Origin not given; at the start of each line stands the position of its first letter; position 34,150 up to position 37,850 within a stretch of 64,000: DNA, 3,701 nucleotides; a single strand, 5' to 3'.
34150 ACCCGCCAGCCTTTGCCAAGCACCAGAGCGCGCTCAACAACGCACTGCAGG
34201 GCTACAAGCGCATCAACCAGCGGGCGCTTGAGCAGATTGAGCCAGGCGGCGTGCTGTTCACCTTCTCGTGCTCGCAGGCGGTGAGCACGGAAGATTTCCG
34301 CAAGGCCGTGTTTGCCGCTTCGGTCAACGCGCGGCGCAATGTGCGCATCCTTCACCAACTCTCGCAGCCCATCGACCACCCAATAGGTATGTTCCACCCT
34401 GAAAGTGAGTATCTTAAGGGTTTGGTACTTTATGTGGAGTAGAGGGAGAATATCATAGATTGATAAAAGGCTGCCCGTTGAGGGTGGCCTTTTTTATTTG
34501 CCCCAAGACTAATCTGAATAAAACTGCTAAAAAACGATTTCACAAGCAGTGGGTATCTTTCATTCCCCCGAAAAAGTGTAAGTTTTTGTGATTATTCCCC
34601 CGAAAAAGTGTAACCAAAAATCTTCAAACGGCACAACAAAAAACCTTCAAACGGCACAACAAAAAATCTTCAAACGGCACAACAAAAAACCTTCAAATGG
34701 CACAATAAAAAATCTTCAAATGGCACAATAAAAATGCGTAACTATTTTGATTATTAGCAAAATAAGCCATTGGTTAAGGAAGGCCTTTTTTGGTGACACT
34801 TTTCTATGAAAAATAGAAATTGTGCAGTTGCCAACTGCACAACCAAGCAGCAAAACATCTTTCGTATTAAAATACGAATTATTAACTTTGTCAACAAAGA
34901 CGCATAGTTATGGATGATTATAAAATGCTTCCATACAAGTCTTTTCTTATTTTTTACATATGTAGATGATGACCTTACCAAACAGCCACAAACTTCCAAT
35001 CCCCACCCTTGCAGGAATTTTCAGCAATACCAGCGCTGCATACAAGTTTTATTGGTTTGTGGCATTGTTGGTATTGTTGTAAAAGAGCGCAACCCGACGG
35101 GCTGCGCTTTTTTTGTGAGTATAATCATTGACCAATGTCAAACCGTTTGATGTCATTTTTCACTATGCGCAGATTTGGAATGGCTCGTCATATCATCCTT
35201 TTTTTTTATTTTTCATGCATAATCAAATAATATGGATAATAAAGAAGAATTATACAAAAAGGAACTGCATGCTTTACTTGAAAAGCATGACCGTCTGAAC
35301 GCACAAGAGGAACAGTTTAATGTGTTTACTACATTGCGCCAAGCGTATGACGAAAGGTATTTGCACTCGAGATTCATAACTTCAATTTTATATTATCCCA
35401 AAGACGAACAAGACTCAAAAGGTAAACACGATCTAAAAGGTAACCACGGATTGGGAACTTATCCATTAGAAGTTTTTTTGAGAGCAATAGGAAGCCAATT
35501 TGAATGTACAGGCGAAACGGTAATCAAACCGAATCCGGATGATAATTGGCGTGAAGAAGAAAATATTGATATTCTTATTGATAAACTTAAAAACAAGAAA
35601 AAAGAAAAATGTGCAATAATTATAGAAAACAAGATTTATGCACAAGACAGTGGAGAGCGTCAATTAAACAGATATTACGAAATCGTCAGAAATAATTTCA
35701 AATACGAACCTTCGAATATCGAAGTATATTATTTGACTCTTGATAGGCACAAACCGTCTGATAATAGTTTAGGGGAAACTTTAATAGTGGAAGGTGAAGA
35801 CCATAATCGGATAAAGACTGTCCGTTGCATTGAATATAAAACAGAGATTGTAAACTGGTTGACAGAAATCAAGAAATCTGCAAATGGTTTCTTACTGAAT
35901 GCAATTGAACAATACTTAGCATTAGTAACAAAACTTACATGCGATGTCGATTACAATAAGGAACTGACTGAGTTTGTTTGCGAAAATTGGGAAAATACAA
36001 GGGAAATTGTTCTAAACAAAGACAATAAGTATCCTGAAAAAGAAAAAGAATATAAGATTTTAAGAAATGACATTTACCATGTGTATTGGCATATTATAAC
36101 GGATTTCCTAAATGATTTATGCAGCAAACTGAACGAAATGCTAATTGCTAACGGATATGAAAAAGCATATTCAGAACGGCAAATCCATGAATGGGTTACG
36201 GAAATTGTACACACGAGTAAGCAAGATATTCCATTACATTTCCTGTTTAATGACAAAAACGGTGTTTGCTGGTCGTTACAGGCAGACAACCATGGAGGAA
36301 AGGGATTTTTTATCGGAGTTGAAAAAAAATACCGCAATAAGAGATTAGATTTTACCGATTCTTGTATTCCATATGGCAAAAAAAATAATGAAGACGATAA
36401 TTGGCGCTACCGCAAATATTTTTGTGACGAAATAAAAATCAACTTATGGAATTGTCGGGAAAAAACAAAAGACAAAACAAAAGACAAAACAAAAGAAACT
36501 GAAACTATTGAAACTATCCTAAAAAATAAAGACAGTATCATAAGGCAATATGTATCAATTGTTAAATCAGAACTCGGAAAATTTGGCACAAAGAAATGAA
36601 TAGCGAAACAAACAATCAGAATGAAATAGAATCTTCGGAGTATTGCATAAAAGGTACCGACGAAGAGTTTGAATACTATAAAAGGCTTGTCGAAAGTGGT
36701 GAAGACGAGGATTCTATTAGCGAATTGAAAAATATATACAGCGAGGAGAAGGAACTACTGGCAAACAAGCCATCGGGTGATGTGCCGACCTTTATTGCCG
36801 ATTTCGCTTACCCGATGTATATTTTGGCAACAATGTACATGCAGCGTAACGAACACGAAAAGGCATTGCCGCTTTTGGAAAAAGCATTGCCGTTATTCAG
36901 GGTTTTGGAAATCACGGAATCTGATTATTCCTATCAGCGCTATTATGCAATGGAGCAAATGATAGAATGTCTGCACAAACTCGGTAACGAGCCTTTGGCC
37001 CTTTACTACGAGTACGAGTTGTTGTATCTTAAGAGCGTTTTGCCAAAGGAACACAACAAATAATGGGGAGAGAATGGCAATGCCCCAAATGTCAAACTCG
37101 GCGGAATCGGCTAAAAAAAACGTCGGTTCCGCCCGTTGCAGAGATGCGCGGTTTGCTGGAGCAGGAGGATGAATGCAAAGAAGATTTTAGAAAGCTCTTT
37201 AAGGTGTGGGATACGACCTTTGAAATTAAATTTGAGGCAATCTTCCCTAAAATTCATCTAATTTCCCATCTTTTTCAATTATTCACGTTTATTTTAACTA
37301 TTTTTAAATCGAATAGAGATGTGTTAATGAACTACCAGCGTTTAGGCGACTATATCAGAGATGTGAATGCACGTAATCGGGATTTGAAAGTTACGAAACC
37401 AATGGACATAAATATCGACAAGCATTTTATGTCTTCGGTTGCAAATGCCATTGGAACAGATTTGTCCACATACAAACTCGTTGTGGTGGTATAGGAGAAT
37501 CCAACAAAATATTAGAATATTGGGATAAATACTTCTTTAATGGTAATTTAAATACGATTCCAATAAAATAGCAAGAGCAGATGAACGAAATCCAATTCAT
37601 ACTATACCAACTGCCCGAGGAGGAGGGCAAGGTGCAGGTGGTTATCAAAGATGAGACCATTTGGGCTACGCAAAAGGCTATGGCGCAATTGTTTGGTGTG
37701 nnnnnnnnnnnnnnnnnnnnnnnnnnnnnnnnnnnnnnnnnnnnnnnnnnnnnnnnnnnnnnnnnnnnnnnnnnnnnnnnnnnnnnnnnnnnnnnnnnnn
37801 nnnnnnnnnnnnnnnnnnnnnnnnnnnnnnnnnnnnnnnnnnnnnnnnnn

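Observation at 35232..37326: Translationally coupled PD-(D/E)XK nuclease + TPR protein (+ short CxxC ORF): candidate uncharacterised defence module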

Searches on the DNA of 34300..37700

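Call 102: search_rna_families(source=window, start=34300, end=37700, threshold=evalue, max_evalue=1)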
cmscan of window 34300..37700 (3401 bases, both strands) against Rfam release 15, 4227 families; matches with E-value up to 1: 1.
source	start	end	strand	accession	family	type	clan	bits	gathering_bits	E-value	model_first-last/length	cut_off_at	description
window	35079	35152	-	RF02377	SurA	Gene; sRNA;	-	18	100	0.078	1-279/279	no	SurA sRNA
